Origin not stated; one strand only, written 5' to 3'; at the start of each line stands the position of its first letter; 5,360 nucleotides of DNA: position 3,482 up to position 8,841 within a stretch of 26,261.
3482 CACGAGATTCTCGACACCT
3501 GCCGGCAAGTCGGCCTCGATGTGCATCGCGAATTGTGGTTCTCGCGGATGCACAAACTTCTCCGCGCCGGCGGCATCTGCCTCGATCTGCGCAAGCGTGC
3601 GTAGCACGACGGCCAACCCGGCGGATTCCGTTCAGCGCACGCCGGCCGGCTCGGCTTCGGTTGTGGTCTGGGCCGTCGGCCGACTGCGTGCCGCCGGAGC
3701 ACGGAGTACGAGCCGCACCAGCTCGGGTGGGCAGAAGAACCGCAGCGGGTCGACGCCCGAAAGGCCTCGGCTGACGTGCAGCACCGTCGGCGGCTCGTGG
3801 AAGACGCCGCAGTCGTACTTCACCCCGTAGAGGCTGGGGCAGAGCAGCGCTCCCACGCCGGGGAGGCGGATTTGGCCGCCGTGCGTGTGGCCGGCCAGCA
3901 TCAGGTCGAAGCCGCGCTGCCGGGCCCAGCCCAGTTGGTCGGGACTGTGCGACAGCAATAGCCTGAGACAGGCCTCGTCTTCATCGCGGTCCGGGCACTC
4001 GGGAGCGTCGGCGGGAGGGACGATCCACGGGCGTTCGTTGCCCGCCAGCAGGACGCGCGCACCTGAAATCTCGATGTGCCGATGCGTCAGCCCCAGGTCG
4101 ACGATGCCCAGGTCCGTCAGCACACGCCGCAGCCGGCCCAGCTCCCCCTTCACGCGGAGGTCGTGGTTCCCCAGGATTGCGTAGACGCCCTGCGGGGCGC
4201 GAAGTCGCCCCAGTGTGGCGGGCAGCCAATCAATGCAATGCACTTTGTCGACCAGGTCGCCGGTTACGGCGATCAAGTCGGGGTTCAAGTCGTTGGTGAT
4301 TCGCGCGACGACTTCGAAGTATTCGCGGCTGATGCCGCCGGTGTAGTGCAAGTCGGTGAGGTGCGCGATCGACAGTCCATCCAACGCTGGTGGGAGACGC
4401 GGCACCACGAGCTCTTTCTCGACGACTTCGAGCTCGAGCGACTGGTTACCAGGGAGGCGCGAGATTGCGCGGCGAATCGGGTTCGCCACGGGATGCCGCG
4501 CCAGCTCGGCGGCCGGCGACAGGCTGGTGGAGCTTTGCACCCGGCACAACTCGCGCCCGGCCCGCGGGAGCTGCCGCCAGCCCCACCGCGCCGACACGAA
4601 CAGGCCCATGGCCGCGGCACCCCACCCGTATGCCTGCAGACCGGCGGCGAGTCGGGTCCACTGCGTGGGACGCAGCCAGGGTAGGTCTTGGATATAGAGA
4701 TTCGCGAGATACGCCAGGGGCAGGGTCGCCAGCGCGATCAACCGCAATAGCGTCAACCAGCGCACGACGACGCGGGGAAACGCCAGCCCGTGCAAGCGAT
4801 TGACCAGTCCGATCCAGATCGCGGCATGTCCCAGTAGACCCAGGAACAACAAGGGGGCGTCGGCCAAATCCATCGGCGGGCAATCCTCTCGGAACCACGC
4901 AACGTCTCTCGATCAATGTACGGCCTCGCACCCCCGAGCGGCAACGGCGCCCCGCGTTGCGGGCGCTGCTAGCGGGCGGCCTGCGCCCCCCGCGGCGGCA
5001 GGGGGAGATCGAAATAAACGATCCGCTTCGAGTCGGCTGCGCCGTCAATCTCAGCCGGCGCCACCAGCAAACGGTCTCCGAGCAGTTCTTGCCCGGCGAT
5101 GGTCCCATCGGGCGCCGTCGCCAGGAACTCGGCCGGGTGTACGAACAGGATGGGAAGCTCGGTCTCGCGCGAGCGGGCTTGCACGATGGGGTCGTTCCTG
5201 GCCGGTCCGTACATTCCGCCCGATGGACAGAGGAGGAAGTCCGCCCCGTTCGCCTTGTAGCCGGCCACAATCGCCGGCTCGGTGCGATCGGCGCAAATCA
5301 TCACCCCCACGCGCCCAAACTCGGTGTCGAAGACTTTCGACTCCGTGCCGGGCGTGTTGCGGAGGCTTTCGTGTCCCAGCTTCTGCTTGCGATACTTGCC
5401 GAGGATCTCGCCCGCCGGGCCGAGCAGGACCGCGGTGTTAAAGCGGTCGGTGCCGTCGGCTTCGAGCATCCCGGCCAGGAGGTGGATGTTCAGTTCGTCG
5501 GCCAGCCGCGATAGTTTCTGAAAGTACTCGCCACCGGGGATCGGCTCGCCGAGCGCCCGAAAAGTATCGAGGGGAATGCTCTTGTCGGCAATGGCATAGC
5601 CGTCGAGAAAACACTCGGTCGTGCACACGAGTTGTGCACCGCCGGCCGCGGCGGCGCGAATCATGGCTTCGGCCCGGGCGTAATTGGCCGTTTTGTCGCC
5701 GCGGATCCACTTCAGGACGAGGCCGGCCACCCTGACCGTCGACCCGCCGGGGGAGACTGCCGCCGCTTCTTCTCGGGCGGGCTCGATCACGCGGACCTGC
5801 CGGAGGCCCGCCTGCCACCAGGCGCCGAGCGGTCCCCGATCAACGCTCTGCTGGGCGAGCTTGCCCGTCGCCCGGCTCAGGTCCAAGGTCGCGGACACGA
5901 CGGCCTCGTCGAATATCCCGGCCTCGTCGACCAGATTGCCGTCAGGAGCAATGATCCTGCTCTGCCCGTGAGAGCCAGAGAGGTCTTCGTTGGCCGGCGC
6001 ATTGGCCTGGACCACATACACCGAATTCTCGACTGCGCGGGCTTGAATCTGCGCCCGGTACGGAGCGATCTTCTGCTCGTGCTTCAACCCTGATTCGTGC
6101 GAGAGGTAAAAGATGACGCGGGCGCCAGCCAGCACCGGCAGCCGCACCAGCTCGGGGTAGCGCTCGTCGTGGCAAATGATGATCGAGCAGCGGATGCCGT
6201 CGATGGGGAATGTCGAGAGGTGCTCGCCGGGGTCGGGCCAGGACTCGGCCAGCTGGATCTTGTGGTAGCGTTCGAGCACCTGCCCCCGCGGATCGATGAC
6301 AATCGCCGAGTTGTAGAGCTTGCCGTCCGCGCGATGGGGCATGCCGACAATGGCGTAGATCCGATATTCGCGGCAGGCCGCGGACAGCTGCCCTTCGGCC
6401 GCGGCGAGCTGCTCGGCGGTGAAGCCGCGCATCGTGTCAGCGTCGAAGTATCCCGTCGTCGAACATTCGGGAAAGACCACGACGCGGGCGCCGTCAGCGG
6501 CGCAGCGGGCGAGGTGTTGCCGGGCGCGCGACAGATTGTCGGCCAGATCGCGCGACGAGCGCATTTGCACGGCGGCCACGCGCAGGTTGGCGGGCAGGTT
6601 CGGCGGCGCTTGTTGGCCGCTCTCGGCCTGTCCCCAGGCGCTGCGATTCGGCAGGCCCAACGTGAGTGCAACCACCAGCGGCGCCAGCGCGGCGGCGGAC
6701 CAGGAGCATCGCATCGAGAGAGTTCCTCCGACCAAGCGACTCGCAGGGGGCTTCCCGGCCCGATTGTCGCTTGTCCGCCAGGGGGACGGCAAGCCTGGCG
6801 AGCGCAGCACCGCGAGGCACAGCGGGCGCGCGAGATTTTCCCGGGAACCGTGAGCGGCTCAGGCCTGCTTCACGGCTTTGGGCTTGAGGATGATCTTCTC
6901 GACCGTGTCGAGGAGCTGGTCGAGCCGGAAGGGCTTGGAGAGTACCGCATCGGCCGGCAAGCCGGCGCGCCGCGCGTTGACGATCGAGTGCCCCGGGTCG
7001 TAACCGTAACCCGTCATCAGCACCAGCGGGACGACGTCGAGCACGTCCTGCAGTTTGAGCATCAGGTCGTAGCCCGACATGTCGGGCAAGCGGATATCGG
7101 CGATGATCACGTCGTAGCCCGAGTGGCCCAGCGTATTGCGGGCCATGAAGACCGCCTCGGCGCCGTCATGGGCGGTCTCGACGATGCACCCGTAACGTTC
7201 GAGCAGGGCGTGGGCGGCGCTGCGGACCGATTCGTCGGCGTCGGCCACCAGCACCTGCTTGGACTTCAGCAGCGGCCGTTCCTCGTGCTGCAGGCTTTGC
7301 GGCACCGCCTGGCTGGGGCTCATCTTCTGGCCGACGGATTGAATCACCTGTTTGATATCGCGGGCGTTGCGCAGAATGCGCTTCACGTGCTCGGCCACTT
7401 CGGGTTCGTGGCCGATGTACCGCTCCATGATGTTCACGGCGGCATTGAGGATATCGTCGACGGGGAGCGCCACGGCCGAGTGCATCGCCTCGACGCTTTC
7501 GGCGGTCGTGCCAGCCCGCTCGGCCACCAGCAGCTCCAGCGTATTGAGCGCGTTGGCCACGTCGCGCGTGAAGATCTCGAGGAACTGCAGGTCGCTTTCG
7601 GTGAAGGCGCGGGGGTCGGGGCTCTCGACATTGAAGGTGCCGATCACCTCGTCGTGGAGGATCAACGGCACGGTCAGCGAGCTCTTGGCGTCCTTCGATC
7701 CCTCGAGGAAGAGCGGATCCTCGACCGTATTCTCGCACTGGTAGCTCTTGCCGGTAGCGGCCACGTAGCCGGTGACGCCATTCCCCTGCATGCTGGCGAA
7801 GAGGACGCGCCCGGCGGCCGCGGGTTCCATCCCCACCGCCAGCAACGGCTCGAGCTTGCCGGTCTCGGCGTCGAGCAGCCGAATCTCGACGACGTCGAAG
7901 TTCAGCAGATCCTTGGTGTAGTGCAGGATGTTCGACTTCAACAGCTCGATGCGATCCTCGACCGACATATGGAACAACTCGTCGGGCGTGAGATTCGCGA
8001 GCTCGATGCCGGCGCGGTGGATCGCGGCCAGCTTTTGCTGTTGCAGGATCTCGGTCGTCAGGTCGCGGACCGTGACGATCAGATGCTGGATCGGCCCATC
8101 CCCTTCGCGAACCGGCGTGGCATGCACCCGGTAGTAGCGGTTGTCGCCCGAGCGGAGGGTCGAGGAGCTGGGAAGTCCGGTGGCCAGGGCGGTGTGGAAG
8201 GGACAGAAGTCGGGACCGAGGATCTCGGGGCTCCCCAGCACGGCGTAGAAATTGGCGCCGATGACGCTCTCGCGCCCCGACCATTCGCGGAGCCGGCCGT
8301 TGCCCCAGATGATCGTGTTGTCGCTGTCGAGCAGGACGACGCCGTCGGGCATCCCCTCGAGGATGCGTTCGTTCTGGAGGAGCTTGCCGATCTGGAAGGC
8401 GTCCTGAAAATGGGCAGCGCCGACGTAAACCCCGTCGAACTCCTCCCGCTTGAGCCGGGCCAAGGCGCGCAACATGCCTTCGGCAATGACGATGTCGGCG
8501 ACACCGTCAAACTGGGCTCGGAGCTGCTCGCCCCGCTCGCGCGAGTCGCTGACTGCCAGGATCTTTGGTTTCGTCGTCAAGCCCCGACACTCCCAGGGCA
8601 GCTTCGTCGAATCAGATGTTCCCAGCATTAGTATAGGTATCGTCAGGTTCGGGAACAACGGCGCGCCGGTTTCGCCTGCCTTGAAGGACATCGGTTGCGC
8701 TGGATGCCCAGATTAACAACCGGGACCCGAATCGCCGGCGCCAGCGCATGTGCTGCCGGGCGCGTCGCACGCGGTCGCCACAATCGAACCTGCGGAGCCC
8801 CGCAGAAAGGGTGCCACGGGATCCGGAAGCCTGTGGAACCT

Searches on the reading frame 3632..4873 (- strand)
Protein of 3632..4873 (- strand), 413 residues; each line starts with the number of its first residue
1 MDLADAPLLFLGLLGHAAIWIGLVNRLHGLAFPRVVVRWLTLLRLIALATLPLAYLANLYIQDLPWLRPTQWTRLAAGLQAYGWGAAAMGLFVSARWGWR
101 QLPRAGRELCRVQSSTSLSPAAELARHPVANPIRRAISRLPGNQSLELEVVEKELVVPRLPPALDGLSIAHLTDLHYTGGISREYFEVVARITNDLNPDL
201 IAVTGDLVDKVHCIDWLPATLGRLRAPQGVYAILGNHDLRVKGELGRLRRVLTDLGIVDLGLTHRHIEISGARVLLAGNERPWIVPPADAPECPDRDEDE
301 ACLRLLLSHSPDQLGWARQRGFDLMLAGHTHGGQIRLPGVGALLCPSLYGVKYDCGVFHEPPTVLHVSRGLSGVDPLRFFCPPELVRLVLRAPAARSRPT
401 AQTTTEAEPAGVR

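Call 60: search_protein_families(library=pfam, proteins=[window:3632-4873:-], max_evalue=0.0001)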
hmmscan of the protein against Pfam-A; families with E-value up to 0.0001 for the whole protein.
window:3632-4873:- (413 aa): 2 families
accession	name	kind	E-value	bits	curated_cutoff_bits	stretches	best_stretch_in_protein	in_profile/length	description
PF00149.33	Metallophos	-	6.7e-12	46.7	21.5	1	168-332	2-190/191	Calcineurin-like phosphoesterase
PF12850.12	Metallophos_2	-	5.2e-05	23.7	27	0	168-306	2-91/154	Calcineurin-like phosphoesterase superfamily domain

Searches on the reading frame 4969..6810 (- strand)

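Call 60: search_protein_families(library=pfam, proteins=[window:4969-6810:-], max_evalue=0.0001)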
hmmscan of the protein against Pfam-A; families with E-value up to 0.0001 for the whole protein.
window:4969-6810:- (613 aa): 1 family
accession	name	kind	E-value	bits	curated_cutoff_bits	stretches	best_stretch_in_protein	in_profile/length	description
PF00795.27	CN_hydrolase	-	7.2e-76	255.3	23.2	2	77-314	1-251/256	Carbon-nitrogen hydrolase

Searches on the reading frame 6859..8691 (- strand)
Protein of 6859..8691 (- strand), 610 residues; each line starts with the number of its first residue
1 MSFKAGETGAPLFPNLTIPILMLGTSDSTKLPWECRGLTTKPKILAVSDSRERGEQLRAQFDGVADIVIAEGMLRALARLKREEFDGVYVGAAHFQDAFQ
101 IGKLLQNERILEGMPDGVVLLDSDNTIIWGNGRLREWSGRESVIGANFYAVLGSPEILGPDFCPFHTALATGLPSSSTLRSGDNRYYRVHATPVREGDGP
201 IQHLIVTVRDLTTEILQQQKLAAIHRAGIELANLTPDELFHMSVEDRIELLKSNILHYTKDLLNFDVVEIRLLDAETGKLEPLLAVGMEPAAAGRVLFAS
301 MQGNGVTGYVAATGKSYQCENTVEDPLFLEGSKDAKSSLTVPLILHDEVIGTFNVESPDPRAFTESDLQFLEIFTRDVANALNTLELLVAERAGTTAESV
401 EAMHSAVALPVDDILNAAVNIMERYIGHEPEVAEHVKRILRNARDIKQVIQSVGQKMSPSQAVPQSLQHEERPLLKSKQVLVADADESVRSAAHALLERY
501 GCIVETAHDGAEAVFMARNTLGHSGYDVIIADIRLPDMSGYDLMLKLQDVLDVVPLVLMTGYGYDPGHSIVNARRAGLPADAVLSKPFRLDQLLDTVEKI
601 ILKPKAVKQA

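Call 60: search_protein_families(library=pfam, proteins=[window:6859-8691:-], max_evalue=0.0001)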
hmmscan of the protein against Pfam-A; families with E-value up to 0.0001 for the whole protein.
window:6859-8691:- (610 aa): 7 families
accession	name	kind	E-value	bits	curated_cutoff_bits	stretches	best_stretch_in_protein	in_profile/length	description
PF00072.30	Response_reg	-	1.7e-16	60.8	30.2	1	480-597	1-110/111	Response regulator receiver domain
PF13185.12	GAF_2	-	1e-15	58.6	28.6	1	255-382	11-135/136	GAF domain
PF01590.32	GAF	-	3.1e-14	54.1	22.4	1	255-382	9-133/133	GAF domain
PF08448.16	PAS_4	-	4.6e-10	40.1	23.1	1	111-213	1-107/110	PAS fold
PF13492.12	GAF_3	-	1.3e-09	39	27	1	251-382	5-127/129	GAF domain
PF13426.13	PAS_9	-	1.5e-05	25.7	27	1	115-212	1-102/103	PAS domain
PF00989.32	PAS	-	6e-05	23.5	22.6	0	107-210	3-112/113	PAS fold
